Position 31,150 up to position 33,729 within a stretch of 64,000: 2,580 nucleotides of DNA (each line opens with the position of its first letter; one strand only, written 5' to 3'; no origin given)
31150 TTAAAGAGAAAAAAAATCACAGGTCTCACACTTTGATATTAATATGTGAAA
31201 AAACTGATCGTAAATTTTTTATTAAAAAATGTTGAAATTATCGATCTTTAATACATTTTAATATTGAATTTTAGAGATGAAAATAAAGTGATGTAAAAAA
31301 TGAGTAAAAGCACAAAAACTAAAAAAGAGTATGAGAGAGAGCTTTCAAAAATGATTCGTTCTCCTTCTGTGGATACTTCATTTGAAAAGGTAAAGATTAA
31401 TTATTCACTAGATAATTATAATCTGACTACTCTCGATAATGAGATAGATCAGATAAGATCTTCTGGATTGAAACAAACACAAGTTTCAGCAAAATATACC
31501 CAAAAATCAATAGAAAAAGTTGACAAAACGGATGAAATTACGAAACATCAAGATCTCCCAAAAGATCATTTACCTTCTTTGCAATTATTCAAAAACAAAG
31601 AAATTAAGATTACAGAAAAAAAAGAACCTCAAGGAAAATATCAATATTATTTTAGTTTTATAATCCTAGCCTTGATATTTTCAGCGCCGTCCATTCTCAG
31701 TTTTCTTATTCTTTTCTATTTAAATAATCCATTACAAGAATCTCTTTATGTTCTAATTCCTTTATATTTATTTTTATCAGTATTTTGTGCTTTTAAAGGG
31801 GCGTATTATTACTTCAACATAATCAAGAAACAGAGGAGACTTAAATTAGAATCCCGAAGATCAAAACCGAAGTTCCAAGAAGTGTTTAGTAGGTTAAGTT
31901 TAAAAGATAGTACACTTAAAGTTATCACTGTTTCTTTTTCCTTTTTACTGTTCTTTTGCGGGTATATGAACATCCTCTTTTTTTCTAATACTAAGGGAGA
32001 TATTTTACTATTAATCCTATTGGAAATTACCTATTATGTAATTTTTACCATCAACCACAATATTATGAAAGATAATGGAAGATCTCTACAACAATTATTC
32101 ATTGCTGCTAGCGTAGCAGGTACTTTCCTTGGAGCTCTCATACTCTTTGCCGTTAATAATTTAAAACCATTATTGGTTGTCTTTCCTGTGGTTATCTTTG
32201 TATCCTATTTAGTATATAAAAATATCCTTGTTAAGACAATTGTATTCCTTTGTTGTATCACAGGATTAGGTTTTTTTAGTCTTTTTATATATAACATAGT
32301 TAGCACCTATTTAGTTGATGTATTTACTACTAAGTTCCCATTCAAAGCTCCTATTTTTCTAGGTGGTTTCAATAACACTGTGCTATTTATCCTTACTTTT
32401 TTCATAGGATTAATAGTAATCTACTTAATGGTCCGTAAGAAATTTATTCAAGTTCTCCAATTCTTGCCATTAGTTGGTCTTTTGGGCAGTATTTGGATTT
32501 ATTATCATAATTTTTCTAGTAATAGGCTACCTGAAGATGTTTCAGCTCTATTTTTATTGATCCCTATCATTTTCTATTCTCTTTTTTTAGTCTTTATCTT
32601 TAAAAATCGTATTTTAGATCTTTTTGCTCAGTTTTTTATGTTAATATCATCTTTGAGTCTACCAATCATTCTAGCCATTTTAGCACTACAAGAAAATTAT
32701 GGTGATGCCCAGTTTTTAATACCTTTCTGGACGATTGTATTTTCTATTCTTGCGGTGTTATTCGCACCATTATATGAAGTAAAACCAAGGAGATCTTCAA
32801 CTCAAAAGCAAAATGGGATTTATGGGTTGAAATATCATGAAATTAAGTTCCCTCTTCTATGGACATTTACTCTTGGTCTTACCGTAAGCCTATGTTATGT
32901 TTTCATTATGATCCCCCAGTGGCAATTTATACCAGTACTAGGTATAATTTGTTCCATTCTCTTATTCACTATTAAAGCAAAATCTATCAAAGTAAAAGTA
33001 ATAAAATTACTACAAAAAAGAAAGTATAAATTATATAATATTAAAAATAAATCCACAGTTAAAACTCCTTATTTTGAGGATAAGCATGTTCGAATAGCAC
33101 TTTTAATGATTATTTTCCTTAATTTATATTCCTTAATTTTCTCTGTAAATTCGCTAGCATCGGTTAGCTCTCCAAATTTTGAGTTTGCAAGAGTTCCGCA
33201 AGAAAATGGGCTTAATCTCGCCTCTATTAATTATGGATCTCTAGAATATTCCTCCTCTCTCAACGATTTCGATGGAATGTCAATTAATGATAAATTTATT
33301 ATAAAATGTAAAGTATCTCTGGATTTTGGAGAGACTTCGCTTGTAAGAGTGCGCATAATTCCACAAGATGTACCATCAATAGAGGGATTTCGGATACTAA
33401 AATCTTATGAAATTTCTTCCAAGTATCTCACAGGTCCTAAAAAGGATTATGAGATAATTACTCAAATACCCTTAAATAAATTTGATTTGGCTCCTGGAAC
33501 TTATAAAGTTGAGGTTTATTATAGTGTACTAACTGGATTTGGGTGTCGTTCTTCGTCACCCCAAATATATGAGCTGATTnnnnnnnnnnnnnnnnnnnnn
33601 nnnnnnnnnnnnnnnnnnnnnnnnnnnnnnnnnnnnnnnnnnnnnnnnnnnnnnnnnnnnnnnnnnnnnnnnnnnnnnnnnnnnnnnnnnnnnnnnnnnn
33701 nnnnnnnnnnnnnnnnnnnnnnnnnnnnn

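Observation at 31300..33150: The giant ectodomain is fused to its own ~15-helix polytopic membrane domain rather than a signal peptide or single anchor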

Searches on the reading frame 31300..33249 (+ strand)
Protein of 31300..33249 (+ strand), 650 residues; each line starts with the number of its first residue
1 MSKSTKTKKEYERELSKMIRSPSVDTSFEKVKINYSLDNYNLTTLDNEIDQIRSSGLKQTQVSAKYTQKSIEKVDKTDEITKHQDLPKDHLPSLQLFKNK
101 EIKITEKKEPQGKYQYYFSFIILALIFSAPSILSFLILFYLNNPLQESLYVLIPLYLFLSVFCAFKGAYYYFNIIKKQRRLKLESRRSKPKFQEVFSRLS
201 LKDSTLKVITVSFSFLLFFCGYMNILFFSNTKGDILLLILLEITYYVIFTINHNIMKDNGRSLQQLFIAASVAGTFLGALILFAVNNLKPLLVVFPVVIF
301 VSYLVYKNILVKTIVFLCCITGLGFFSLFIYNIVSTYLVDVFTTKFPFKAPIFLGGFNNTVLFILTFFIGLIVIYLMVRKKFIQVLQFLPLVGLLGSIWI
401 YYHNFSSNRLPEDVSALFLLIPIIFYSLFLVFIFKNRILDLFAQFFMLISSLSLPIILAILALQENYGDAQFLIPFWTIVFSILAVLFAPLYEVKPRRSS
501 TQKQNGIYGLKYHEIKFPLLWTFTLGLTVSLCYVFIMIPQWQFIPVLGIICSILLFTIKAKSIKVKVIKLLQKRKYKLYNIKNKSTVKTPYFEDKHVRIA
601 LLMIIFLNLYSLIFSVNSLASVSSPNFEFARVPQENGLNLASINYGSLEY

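Call 8: search_protein_families(library=pfam, proteins=[window:31300-33249:+], max_evalue=0.1)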
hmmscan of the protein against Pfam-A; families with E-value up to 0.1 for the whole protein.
window:31300-33249:+ (650 aa): 0 families

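Call 9: find_homologous_proteins(query=window:31300-33249:+, max_evalue=0.001)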
Query window:31300-33249:+: 8000 candidates shared short words with the query, none scored E <= 0.001.

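Call 19: search_protein_representatives(protein=window:31627-33249:+)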
Query: 541 residues. Proteins with E-value up to 0.001 (for the whole library): 27; up to 1e-10: 9; up to 1e-30: 3. The best 27 are listed.
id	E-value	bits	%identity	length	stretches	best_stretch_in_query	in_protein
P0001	1.5e-45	172.6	44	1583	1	276-541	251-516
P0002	2.2e-45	172.0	42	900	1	276-540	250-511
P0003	9.0e-35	137.0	37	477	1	271-541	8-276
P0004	1.6e-17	80.0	32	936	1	279-541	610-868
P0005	9.7e-17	77.5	34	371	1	11-204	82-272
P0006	1.7e-15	73.4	32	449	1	279-541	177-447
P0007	1.9e-14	69.9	41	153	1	10-119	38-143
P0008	2.0e-14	69.9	30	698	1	267-540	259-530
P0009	1.1e-12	64.1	32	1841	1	298-541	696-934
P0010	5.2e-10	55.3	31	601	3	5-205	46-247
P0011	6.3e-10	55.0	29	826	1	278-541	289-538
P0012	1.2e-09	54.1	32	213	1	398-541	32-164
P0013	3.3e-09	52.7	35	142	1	429-541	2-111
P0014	4.7e-08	48.8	35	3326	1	363-530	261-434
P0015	6.3e-08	48.4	34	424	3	128-218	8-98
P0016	2.0e-07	46.8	28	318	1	9-200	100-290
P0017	7.1e-07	45.0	30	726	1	272-513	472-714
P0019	1.3e-06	44.1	32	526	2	338-541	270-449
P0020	2.9e-06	43.0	26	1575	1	288-541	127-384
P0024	3.1e-05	39.6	41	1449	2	9-78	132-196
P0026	1.8e-04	37.0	30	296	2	134-205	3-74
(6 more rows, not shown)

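Call 48: search_protein_families(library=ncbifam, proteins=[window:31300-33249:+], max_evalue=0.01)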
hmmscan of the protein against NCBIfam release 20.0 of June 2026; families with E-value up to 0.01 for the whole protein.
window:31300-33249:+ (650 aa): 0 families

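Call 49: search_solved_structures(query=A4, max_evalue=1)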
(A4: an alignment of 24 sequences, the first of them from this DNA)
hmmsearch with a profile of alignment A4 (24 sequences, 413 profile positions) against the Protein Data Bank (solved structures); distinct sequences matched with E-value up to 1: 0.

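Call 51: predict_structure(alignment_id=A4)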
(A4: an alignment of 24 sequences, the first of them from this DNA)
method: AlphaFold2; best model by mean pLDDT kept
length: 528 residues; sequences in the alignment: 24
mean_pLDDT: 62.1   pTM: 0.42
mean pLDDT of the five models: 62.1, 61.9, 61.5, 60.5, 58.5
residues with pLDDT >= 90: 0; 70-90: 192; 50-70: 205; < 50: 131
segments of 3 or more residues with pLDDT < 50: 1-6, 95-97, 122-126, 150-161, 197-228, 230-255, 272-274, 393-405, 514-521, 523-528
pLDDT, mean of each block of 10 residues (from residue 1): 47 69 71 66 71 74 69 65 56 54 63 54 48 55 53 45 51 50 50 50 39 37 44 42 36 48 58 55 74 77 69 77 80 73 81 81 84 87 68 48 54 74 75 75 78 68 78 77 61 70 65 48 43
secondary structure, 60 per line:
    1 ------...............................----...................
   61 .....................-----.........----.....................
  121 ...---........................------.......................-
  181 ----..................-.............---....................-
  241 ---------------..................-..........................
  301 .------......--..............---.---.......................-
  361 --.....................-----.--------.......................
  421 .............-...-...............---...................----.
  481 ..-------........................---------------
elements in order: H7-37 H42-81 H87-95 H100-123 H127-150 H157-179 H185-202 H204-216 H220-239 H256-273 H275-301 H308-313 H316-329 H337-359 H363-383 H398-433 H439-453 H457-475 H490-513

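Call 54: find_encoding_contigs(protein=P0017, flank=6000, max_places=3)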
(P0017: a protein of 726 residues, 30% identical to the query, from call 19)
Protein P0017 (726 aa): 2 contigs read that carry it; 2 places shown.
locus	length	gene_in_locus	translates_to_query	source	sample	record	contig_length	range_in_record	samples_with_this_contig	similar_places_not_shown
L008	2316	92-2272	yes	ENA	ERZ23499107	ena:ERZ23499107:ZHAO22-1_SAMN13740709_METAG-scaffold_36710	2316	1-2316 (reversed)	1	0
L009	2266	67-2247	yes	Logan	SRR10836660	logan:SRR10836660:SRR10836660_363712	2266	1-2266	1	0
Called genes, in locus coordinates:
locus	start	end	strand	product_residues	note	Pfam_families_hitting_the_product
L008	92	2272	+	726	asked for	-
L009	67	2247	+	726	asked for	-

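Call 55: find_encoding_contigs(protein=P0005, flank=8000, max_places=3)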
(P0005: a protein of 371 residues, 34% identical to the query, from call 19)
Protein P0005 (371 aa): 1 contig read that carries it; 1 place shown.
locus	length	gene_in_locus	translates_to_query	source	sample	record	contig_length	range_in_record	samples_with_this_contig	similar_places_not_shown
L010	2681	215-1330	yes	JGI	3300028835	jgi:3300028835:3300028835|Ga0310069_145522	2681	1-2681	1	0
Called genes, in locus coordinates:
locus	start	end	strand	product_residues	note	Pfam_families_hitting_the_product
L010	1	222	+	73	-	?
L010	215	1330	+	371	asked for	-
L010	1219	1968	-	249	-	-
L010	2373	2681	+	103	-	?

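Call 56: find_encoding_contigs(protein=P0026, flank=8000, max_places=3)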
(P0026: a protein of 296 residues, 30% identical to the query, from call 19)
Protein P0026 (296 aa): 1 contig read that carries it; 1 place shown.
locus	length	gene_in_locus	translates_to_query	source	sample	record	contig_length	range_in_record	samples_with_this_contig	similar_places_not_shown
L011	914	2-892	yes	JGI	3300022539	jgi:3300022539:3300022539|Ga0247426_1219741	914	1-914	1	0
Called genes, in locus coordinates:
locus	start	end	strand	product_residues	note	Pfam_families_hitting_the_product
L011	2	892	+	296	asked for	?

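Call 58: search_protein_families(library=pfam, proteins=[P0009, P0004, P0001, P0017, P0008, P0011, P0024, P0020], max_evalue=0.01)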
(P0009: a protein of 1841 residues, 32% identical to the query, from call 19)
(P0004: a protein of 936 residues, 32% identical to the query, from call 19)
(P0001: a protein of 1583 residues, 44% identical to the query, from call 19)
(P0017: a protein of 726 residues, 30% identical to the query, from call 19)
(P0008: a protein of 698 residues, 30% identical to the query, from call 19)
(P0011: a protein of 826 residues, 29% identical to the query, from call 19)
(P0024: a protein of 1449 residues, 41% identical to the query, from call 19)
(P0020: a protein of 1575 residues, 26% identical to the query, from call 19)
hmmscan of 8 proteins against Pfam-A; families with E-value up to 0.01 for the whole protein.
P0009 (1841 aa): 1 family
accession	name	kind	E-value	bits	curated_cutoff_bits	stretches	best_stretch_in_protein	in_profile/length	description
PF13385.13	Laminin_G_3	-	1.3e-13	51.8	27.6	1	1611-1769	5-150/151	Concanavalin A-like lectin/glucanases superfamily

P0004 (936 aa): 0 families

P0001 (1583 aa): 1 family
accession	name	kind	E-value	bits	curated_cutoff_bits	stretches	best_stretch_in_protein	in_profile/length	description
PF13385.13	Laminin_G_3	-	2.5e-22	80.1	27.6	2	1377-1539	4-151/151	Concanavalin A-like lectin/glucanases superfamily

P0017 (726 aa): 0 families

P0008 (698 aa): 0 families

P0011 (826 aa): 0 families

P0024 (1449 aa): 0 families

P0020 (1575 aa): 1 family
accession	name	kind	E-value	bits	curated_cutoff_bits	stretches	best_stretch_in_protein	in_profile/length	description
PF13385.13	Laminin_G_3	-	2.9e-12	47.4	27.6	1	698-863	1-150/151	Concanavalin A-like lectin/glucanases superfamily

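Call 71: find_encoding_contigs(protein=P0014, flank=5000, max_places=2)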
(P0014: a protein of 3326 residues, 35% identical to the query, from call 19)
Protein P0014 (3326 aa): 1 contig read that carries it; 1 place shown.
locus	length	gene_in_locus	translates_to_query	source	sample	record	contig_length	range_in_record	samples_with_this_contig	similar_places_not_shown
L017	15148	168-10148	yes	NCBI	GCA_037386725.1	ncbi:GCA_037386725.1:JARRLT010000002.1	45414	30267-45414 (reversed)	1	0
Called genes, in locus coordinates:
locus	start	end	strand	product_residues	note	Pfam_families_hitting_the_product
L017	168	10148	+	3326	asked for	PF13385:Laminin_G_3, PF19077:Big_13 (faint)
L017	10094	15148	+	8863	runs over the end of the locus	-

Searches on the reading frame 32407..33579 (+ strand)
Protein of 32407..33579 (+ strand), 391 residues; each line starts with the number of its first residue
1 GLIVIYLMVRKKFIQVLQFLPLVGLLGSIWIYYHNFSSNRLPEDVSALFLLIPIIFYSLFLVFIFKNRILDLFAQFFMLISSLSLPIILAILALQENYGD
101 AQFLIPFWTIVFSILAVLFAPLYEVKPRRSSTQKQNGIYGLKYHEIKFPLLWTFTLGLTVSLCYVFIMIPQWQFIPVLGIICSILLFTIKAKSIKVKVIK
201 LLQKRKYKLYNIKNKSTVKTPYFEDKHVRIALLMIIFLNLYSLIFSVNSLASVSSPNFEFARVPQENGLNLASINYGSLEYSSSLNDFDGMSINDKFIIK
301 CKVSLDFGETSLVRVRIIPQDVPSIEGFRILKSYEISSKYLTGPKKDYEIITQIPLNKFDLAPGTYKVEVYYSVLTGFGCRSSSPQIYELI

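Call 31: find_homologous_proteins(query=A1, max_evalue=0.00001)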
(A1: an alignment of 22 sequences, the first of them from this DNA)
Query A1 (22 sequences) (391 aa, profile of the alignment): 1 proteins with E <= 0.00001 among 8000 candidates.
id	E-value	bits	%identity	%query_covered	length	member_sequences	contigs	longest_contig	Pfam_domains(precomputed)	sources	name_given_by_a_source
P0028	1.1e-42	165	68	26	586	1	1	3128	-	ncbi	ncbi:MAG: hypothetical protein ACFFG0_47695, partial [Candidatus Thorarchaeota archaeon]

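Call 39: predict_structure(alignment_id=A1)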
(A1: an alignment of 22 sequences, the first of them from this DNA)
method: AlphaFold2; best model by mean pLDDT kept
length: 391 residues; sequences in the alignment: 22
mean_pLDDT: 74.9   pTM: 0.49
mean pLDDT of the five models: 74.9, 72.3, 70.1, 68.3, 67.5
residues with pLDDT >= 90: 71; 70-90: 178; 50-70: 115; < 50: 27
segments of 3 or more residues with pLDDT < 50: 126-140, 213-224
pLDDT, mean of each block of 10 residues (from residue 1): 66 71 71 62 67 78 72 78 83 82 79 78 52 44 63 75 70 76 71 64 62 45 55 68 64 86 74 75 87 89 87 95 89 93 91 91 94 81 91 91
secondary structure, 60 per line:
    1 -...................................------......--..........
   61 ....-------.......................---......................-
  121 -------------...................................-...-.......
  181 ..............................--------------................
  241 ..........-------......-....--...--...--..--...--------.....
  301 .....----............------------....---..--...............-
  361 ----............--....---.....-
elements in order: H2-36 H43-48 H51-64 H72-94 H98-119 H134-168 H174-210 H225-250 E258-263 H265-268 E296-305 E310-321 E334-337 E345-355 H356-359 E365-376 E379-382 E386-390

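Call 75: search_solved_structures(query=A1, max_evalue=1)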
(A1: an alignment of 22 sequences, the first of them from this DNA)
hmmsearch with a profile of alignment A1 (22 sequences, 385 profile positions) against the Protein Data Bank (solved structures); distinct sequences matched with E-value up to 1: 5.
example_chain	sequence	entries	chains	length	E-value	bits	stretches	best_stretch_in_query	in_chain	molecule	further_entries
7pgg_A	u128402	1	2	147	0.27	13.4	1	16-140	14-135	Ion transport protein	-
7pgi_A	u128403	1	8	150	0.29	13.3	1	16-139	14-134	Ion transport protein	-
4lto_A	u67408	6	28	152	0.44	12.7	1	16-110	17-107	Ion transport protein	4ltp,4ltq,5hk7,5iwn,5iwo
9qks_G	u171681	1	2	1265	0.62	12.2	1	153-206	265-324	ESX secretion system protein YukB,Green fluorescent protein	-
4ltr_A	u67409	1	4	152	0.67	12.1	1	16-105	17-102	Ion transport protein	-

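Call 84: fold_search(model_id=the predicted structure, library=pdb)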
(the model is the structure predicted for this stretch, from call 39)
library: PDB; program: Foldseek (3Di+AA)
matches with E <= 10: 858; with E <= 0.001: 1
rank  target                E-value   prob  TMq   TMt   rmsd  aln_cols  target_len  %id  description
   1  9ard_A                8.5e-04  1.00  0.22  0.53   5.5       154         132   12  Structure of Pycsar EcPycC cyclase immunoglobulin-like AGS-C domain (released 2024-06-19)
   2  7kzp_Q                1.3e-03  0.99  0.19  0.11  11.9       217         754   12  Structure of the human Fanconi anaemia Core complex (released 2021-03-10)
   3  6ed1_A                4.6e-03  0.98  0.16  0.08   6.2       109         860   20  Bacteroides dorei Beta-glucuronidase (released 2019-02-13)
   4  8dhe_C                6.4e-03  0.72  0.13  0.09   7.3       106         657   15  Tannerella forsythia beta-glucuronidase (mL1) (released 2023-05-17)
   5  3frp_G                1.0e-02  0.75  0.13  0.20   7.5       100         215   14  Crystal Structure of Cobra Venom Factor, a Co-factor for C3- and C5 convertase CVFBb (released 2009-04-28)
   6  6nps_B                1.1e-02  0.63  0.14  0.07   9.8       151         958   14  Crystal structure of GH115 enzyme AxyAgu115A from Amphibacillus xylanus (released 2020-07-15)
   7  1xvs_A                1.1e-02  0.96  0.18  0.42   8.5       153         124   10  Crystal structure of apaG Protein from Vibrio cholerae (released 2004-12-14)
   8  5t99_A                2.3e-02  0.90  0.16  0.09   6.2       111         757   13  Crystal structure of BuGH2Awt in complex with Galactoisofagomine (released 2017-09-13)
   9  5wab_A                2.3e-02  0.77  0.16  0.10   7.1       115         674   15  Crystal Structure of Bifidobacterium adolescentis GH3 beta-glucosidase (released 2018-04-04)
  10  1n26_A                2.4e-02  0.99  0.17  0.21   4.2        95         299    9  Crystal Structure of the extra-cellular domains of Human Interleukin-6 Receptor alpha chain (released 2002-12-18)
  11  2jht_A                2.9e-02  0.82  0.18  0.39   6.8       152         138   13  CRYSTAL STRUCTURE OF RHOGDI K135T,K138T,K141T MUTANT (released 2007-05-08)
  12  7qfa_C                3.1e-02  0.77  0.14  0.34   6.5       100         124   16  Monoclinic crystal structure of PTG CBM21 in complex with beta-cyclodextrin (released 2022-11-02)
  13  4o8q_B                3.2e-02  0.23  0.13  0.17  20.4       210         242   12  Crystal structure of bovine MHD domain of the COPI delta subunit at 2.15 A resolution (released 2015-01-07)
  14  5t98_A                3.4e-02  0.57  0.14  0.08   6.9       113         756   13  Crystal structure of BuGH2Awt (released 2017-09-13)
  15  1p7q_D                3.6e-02  0.82  0.14  0.26   5.9       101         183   13  Crystal Structure of HLA-A2 Bound to LIR-1, a Host and Viral MHC Receptor (released 2003-10-14)
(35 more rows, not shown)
